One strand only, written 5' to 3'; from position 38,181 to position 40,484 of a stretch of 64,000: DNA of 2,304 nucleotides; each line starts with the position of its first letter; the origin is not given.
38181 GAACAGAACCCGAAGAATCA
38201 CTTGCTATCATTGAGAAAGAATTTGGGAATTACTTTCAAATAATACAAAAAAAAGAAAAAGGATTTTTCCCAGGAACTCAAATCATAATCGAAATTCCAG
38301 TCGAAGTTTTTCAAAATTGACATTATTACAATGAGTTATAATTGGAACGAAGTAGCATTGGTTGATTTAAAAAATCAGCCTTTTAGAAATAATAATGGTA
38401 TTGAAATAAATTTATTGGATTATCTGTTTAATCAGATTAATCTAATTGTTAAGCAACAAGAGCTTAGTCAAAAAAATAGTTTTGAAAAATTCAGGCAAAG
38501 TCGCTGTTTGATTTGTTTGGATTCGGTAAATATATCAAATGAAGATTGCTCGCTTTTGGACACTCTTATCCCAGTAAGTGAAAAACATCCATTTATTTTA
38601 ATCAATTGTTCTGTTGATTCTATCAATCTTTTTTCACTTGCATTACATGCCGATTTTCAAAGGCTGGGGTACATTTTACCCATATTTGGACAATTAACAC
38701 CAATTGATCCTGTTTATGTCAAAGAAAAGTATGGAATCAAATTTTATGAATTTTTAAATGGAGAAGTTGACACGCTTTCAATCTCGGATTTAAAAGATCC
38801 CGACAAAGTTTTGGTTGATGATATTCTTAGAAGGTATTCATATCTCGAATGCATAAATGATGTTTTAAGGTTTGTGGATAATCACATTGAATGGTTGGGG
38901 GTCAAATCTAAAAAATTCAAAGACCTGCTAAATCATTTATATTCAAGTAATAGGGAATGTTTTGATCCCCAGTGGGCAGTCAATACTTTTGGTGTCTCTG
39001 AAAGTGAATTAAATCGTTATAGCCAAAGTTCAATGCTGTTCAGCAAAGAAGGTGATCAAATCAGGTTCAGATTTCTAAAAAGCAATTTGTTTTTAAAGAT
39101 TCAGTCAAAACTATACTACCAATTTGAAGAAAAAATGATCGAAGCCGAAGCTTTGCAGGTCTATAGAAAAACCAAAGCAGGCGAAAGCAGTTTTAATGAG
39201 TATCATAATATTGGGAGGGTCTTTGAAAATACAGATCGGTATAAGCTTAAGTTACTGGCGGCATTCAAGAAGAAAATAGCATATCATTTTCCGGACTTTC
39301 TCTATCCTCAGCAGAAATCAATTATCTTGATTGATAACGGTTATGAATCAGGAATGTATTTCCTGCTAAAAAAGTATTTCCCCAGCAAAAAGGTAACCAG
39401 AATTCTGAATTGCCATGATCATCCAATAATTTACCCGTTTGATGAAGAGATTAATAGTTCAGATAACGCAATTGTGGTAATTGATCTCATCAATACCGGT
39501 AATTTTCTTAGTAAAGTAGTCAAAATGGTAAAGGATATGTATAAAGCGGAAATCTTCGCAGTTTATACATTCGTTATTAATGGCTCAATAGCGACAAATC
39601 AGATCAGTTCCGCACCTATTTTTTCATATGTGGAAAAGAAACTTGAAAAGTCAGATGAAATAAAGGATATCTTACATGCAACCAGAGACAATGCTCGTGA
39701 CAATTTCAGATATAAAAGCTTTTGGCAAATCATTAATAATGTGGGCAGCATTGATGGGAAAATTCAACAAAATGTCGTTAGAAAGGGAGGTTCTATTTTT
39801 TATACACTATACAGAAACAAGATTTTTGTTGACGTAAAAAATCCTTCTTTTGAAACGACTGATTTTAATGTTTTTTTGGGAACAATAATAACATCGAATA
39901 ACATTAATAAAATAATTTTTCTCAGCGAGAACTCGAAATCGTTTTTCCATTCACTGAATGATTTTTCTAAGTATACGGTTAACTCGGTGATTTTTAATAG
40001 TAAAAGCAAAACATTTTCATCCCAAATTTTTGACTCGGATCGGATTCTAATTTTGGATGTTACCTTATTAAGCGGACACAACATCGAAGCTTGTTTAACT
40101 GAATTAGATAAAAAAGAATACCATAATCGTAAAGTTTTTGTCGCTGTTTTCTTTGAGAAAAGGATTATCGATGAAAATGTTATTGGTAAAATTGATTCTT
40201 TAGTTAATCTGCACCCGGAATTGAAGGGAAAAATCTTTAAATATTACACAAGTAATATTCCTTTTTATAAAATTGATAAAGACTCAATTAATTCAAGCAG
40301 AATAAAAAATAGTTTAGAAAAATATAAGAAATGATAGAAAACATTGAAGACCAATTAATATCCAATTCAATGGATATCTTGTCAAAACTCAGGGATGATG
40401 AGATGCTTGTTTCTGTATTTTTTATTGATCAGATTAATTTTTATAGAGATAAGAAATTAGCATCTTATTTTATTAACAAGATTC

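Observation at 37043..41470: Three-gene operon GHKL-ATPase-like / tandem PRTase-like / TIR: candidate undescribed defence system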

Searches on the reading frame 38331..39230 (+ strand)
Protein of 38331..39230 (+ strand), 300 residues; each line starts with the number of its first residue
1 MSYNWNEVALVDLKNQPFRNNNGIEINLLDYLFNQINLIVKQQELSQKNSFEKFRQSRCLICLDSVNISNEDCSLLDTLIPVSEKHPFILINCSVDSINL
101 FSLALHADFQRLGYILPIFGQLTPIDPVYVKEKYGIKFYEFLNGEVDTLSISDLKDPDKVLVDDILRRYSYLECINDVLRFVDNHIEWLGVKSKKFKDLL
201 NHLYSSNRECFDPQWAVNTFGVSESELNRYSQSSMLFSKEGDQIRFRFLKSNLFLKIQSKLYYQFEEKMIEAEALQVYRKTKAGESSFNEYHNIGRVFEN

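Call 95: search_protein_families(library=pfam, proteins=[window:38331-39110:+], max_evalue=10)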
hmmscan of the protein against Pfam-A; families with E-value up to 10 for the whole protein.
window:38331-39110:+ (260 aa): 2 families
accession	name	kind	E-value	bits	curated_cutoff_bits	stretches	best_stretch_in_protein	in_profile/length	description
PF07527.18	Hairy_orange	-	0.022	15.4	25.3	1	171-203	6-35/40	Hairy Orange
PF17630.7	DUF5511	-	0.22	12.2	27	0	128-155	32-59/69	Family of unknown function (DUF5511)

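Call 104: search_protein_families(library=pfam, proteins=[window:38331-39230:+], max_evalue=1)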
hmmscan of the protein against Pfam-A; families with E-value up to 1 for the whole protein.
window:38331-39230:+ (300 aa): 1 family
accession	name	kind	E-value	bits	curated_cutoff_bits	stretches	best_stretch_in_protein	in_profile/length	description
PF07527.18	Hairy_orange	-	0.028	15.1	25.3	1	171-203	6-35/40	Hairy Orange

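Call 116: search_solved_structures(query=A8, max_evalue=10, show_alignments=2)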
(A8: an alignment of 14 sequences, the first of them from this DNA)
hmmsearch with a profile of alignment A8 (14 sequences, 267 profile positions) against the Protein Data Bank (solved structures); distinct sequences matched with E-value up to 10: 2.
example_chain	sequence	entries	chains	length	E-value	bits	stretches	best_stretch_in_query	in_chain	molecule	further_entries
1u2w_A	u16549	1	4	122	0.29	13.3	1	138-233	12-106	Cadmium efflux system accessory protein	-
3f72_A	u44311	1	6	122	0.57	12.3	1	138-231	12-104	Cadmium efflux system accessory protein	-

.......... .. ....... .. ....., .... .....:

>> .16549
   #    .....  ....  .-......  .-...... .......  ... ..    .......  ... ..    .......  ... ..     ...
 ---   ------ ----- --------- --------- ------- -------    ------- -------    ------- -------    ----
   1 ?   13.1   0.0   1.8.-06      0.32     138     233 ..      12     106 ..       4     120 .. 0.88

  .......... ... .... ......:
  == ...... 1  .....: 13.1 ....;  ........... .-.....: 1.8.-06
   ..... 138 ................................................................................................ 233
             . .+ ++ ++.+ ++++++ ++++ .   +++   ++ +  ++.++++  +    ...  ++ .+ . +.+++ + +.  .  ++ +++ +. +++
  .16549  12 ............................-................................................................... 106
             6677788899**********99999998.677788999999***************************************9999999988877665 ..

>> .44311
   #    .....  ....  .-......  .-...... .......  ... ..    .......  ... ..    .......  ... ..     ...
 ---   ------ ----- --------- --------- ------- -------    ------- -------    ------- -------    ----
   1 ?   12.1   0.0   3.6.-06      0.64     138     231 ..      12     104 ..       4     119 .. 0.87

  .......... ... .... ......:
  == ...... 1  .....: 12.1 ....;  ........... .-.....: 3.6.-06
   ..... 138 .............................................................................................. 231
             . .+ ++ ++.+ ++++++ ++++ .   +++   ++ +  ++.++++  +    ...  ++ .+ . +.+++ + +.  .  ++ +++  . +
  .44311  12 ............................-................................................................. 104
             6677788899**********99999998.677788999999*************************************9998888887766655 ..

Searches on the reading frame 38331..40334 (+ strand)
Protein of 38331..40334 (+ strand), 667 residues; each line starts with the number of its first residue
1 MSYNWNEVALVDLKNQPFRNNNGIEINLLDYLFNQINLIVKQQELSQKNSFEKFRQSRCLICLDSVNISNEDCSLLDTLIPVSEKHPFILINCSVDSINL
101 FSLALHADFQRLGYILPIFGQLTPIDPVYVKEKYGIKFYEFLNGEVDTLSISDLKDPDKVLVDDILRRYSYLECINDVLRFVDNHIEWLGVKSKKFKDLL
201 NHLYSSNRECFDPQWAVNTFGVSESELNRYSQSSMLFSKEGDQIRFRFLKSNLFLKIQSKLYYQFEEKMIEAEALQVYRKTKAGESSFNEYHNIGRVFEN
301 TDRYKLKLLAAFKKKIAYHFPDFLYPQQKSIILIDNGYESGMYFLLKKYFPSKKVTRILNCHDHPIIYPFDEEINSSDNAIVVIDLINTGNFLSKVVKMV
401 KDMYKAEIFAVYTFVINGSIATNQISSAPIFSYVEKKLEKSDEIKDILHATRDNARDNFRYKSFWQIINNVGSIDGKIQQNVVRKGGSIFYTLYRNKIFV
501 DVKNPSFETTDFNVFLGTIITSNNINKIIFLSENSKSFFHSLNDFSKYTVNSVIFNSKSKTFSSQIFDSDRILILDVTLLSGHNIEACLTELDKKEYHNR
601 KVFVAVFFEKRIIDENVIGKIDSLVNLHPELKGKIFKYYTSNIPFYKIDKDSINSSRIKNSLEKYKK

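Call 3: search_protein_families(library=pfam, proteins=[window:38331-40334:+], max_evalue=1)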
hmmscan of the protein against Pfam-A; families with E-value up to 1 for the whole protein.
window:38331-40334:+ (667 aa): 3 families
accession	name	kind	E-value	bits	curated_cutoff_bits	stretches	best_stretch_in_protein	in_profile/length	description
PF14681.12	UPRTase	-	0.058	13.3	27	0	564-606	116-157/206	Uracil phosphoribosyltransferase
PF07527.18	Hairy_orange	-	0.069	13.9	25.3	1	171-203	6-35/40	Hairy Orange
PF22080.2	Dark_CARD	-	0.1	13.6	25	1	499-556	6-65/82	Dark, CARD domain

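Call 4: search_protein_families(library=padloc, proteins=[window:38331-40334:+], max_evalue=1)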
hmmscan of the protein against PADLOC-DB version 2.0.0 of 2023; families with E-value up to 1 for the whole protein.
window:38331-40334:+ (667 aa): 0 families

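Call 5: search_protein_families(library=ncbifam, proteins=[window:38331-40334:+], max_evalue=1)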
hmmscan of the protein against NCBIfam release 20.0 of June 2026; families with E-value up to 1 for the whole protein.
window:38331-40334:+ (667 aa): 5 families
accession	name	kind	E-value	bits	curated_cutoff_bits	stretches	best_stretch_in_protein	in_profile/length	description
NF002635.0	PRK02304.1-4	subfamily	0.00025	20.6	146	1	373-424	111-160/188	adenine phosphoribosyltransferase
NF040646.1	HPT_Archaea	equivalog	0.00035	20.2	200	1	373-419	110-155/184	hypoxanthine/guanine phosphoribosyltransferase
NF002620.0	PRK02277.1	subfamily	0.0037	17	115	0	559-625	133-195/201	orotate phosphoribosyltransferase-like protein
NF006328.0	PRK08558.1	equivalog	0.028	14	184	0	371-426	170-224/238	adenine phosphoribosyltransferase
NF002632.0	PRK02304.1-1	equivalog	0.086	12.6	243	0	372-404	114-146/183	adenine phosphoribosyltransferase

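Call 8: find_homologous_proteins(query=window:38331-40334:+, max_evalue=0.001)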
Query window:38331-40334:+ (667 aa): 1 proteins with E <= 0.001 among 8000 candidates.
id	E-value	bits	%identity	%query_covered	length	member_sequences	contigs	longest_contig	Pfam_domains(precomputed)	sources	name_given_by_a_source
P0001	0.0e+0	1482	100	100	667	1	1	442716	-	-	-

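Call 10: search_solved_structures(query=window:38331-40334:+, max_evalue=10)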
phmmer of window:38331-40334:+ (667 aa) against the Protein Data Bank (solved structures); distinct sequences matched with E-value up to 10: 3.
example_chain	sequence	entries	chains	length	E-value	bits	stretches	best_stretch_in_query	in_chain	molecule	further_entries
4s2u_A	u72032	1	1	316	0.92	11.2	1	379-448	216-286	Ribose-phosphate pyrophosphokinase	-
7xmu_A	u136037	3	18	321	0.92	11.2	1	379-448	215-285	Ribose-phosphate pyrophosphokinase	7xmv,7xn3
6asv_A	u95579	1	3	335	1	11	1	379-448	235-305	Ribose-phosphate pyrophosphokinase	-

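Call 29: find_homologous_proteins(query=A4, max_evalue=0.001)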
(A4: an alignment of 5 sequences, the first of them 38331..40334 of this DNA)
Query A4 (5 sequences) (667 aa, profile of the alignment): 1 proteins with E <= 0.001 among 8000 candidates.
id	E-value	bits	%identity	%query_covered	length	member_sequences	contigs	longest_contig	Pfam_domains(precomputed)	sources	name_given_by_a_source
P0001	3.0e-256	870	100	100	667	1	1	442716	-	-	-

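Call 31: search_solved_structures(query=A4, max_evalue=10, show_alignments=2)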
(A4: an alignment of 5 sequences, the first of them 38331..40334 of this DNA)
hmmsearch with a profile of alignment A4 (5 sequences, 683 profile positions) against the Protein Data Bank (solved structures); distinct sequences matched with E-value up to 10: 17.
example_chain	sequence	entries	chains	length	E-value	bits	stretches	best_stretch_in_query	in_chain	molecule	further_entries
5ipf_A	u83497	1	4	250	0.03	15.8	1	381-419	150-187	Hypoxanthine-guanine phosphoribosyltransferase (HGPRT)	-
5b6h_A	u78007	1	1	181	0.089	14.3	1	377-423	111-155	Adenine phosphoribosyltransferase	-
4mb6_A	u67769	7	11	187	0.093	14.2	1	377-423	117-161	Adenine phosphoribosyltransferase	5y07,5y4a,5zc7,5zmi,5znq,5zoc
7xi2_A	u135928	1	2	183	0.12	13.8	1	377-423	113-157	Adenine phosphoribosyltransferase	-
7y94_A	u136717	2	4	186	0.13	13.7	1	377-423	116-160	Adenine phosphoribosyltransferase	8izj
2dy0_A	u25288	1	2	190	0.13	13.7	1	377-423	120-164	Adenine phosphoribosyltransferase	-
5yw2_A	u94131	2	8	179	0.43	12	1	376-417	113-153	Adenine phosphoribosyltransferase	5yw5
5w8v_A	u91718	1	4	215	0.89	11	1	383-419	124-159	Hypoxanthine-guanine phosphoribosyltransferase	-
9vlf_B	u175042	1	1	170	0.89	11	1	370-409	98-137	Adenine phosphoribosyltransferase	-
7san_A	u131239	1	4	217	0.89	11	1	383-419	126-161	Hypoxanthine-guanine phosphoribosyltransferase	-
4kn6_A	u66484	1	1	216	0.89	11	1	383-419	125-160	Hypoxanthine-guanine phosphoribosyltransferase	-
5brn_A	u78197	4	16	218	0.9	10.9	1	383-419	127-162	Hypoxanthine-guanine phosphoribosyltransferase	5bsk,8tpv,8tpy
1bzy_A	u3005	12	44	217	0.9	10.9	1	383-419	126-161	HYPOXANTHINE-GUANINE PHOSPHORIBOSYLTRANSFERASE | HYPOXANTHINE GUANINE PHOSPHORIBOSYL-TRANSFERASE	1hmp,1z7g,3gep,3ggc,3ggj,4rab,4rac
1d6n_A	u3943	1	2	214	0.9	10.9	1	383-419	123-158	PROTEIN (HYPOXANTHINE-GUANINE PHOSPHORIBOSYLTRANSFERASE)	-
6bnj_A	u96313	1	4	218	0.9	10.9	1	383-419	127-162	Hypoxanthine-guanine phosphoribosyltransferase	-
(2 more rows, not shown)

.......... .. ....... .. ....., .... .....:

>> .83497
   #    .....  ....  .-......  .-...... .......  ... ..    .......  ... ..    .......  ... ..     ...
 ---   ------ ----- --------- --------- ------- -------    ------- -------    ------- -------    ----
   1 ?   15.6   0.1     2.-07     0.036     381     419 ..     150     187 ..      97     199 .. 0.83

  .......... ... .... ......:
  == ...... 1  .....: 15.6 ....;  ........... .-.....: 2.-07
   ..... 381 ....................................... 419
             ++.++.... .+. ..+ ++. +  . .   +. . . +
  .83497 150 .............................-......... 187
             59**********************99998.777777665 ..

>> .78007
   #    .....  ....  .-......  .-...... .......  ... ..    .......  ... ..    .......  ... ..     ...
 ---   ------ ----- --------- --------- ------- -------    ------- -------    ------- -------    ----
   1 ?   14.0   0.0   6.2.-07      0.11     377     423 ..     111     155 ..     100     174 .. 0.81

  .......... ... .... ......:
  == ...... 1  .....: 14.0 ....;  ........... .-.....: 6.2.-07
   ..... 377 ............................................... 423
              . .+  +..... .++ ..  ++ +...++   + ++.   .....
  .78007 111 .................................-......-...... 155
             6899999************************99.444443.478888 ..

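Call 32: search_protein_representatives(protein=window:38331-40334:+)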
Query: 667 residues. Proteins with E-value up to 0.001 (for the whole library): 27; up to 1e-10: 26; up to 1e-30: 21. The best 27 are listed.
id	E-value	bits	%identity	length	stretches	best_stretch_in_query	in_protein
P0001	0.0e+00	1482.0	100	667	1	1-667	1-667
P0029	2.0e-71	257.9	30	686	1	5-653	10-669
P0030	1.5e-66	241.7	29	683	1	5-652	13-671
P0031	3.1e-64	234.1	28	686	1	5-662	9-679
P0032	5.7e-64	233.2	32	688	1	4-654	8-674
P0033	1.5e-63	231.9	31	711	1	5-648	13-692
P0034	1.2e-61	225.6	28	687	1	4-652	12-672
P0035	1.5e-61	225.2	27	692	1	5-655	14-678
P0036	3.0e-58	214.4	28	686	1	4-646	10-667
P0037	5.2e-58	213.6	33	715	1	5-454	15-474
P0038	6.9e-57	209.9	29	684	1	3-662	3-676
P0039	1.1e-56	209.1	28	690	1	7-663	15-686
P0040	1.0e-54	202.7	26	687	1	5-654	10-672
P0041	7.4e-53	196.5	28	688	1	4-660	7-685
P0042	5.2e-42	160.7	25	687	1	5-649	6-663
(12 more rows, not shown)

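Call 50: predict_structure(alignment_id=A5)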
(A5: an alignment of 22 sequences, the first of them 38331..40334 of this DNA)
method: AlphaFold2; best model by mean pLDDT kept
length: 667 residues; sequences in the alignment: 22
mean_pLDDT: 83.6   pTM: 0.82
mean pLDDT of the five models: 83.6, 83.2, 82.7, 82.6, 81.9
residues with pLDDT >= 90: 246; 70-90: 345; 50-70: 62; < 50: 14
segments of 3 or more residues with pLDDT < 50: 17-20, 615-622
pLDDT, mean of each block of 10 residues (from residue 1): 83 65 75 88 69 75 90 89 91 91 95 94 90 92 92 88 87 94 89 94 92 95 93 88 91 93 93 79 60 86 85 88 77 90 91 92 88 89 92 93 91 90 83 87 75 79 85 76 68 73 61 89 91 83 80 87 80 84 77 75 86 53 54 82 75 75 74
secondary structure, 60 per line:
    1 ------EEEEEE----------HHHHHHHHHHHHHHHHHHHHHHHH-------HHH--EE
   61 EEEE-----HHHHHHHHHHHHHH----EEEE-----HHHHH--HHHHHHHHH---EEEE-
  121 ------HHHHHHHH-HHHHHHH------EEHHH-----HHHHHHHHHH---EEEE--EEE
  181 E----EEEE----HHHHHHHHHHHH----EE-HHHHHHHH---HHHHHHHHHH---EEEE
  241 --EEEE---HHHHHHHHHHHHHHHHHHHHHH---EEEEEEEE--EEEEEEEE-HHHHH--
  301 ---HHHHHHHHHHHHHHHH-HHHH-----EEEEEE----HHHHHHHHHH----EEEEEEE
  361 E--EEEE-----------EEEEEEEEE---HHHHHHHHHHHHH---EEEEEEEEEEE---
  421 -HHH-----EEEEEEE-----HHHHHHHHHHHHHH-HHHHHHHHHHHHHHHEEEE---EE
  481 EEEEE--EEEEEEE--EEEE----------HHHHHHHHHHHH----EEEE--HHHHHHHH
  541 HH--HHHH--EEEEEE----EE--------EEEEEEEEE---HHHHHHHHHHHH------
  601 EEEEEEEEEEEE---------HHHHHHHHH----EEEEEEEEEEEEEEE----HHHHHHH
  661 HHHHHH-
elements in order: E7-12 H23-46 E59-64 H70-83 E88-91 H97-101 H104-112 E116-119 H127-134 H136-142 H159-168 E172-175 E178-181 E186-189 H194-205 H213-220 H224-233 E237-240 E243-246 H250-271 E275-282 E285-292 H294-298 H304-319 H321-324 E330-335 H340-349 E354-361 E364-367 E379-387 H391-403 E407-417 E430-436 H442-455 H457-471 E472-475 E479-485 E488-494 E497-500 H511-522 E527-530 H533-542 H545-548 E551-556 E571-579 H583-594 E601-612 H622-630 E635-649 H654-666

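Call 53: fold_search(model_id=the predicted structure, library=pdb)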
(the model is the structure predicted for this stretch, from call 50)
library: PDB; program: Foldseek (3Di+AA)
matches with E <= 10: 1349; with E <= 0.001: 141
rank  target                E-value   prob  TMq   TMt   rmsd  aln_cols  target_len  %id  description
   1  6hgp_B                1.0e-06  1.00  0.19  0.61   6.3       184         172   14  Crystal Structure of Human APRT wild type in complex with Phosphate ion. (released 2019-07-31)
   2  4x45_B                1.4e-06  1.00  0.19  0.60   7.0       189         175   15  Crystal Structure of F173G Mutant of Human APRT (released 2015-12-02)
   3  6hgr_A                1.5e-06  1.00  0.19  0.62   5.2       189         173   13  Crystal Structure of Human APRT wild type in complex with IMP (released 2019-07-31)
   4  4x44                  1.8e-06  1.00  0.19  0.63   6.8       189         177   12  Crystal Structure of Mutant R89Q of human Adenine phosphoribosyltransferase (released 2015-12-02)
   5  2yzk_A                2.4e-06  1.00  0.20  0.64   7.7       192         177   14  Crystal structure of orotate phosphoribosyltransferase from Aeropyrum pernix (released 2007-11-06)
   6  4fym_D                3.6e-06  1.00  0.20  0.50   7.6       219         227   12  Crystal structure of Plasmodium falciparum orotate phosphoribosyltransferase (released 2013-08-07)
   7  6hgp_A                3.8e-06  1.00  0.19  0.60   5.4       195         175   13  Crystal Structure of Human APRT wild type in complex with Phosphate ion. (released 2019-07-31)
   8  2yzk_B                4.2e-06  1.00  0.19  0.65   7.8       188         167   13  Crystal structure of orotate phosphoribosyltransferase from Aeropyrum pernix (released 2007-11-06)
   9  6fd5_B                4.2e-06  1.00  0.19  0.62   6.0       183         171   14  Crystal Structure of Human APRT-Tyr105Phe variant in complex with Adenine, PRPP and Mg2+, 14 days post crystallization (released 2018-08-15)
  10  1ore                  4.5e-06  1.00  0.19  0.62   6.9       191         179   12  Human Adenine Phosphoribosyltransferase (released 2004-03-30)
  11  6wn8_B                4.7e-06  1.00  0.15  0.45  17.3       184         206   12  2.70 Angstrom Resolution Crystal Structure of Uracil Phosphoribosyl Transferase from Klebsiella pneumoniae (released 2020-05-06)
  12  5vjp_A                5.6e-06  1.00  0.20  0.64   5.8       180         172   17  Crystal Structure of Adenine Phosphoribosyltransferase from Saccharomyces cerevisiae Complexed with L-2,5-Dideoxy-2,5- (released 2017-12-27)
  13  6wn8_D                6.3e-06  1.00  0.15  0.44  18.0       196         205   11  2.70 Angstrom Resolution Crystal Structure of Uracil Phosphoribosyl Transferase from Klebsiella pneumoniae (released 2020-05-06)
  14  6wn8_A                6.3e-06  1.00  0.15  0.43  18.5       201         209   12  2.70 Angstrom Resolution Crystal Structure of Uracil Phosphoribosyl Transferase from Klebsiella pneumoniae (released 2020-05-06)
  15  1xtt_B                7.0e-06  1.00  0.15  0.43  18.4       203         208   14  Sulfolobus solfataricus uracil phosphoribosyltransferase in complex with uridine 5'-monophosphate (UMP) (released 2005-02-08)
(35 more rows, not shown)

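Call 91: search_protein_families(library=phrogs, proteins=[window:38331-40334:+], max_evalue=0.01)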
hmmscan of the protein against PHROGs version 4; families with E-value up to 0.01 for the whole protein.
window:38331-40334:+ (667 aa): 0 families

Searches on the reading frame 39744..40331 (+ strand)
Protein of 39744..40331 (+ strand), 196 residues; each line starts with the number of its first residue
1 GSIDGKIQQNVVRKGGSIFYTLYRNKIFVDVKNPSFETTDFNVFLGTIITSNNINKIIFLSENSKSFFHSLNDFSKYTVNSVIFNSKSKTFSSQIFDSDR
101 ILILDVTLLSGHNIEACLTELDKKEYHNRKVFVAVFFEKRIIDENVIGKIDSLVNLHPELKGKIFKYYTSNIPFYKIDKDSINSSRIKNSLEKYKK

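Call 104: search_protein_families(library=pfam, proteins=[window:39744-40331:+], max_evalue=1)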
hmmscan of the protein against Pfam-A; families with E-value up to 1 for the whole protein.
window:39744-40331:+ (196 aa): 1 family
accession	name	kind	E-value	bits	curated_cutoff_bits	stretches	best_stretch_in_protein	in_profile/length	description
PF22080.2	Dark_CARD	-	0.026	15.6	25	1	28-86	6-66/82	Dark, CARD domain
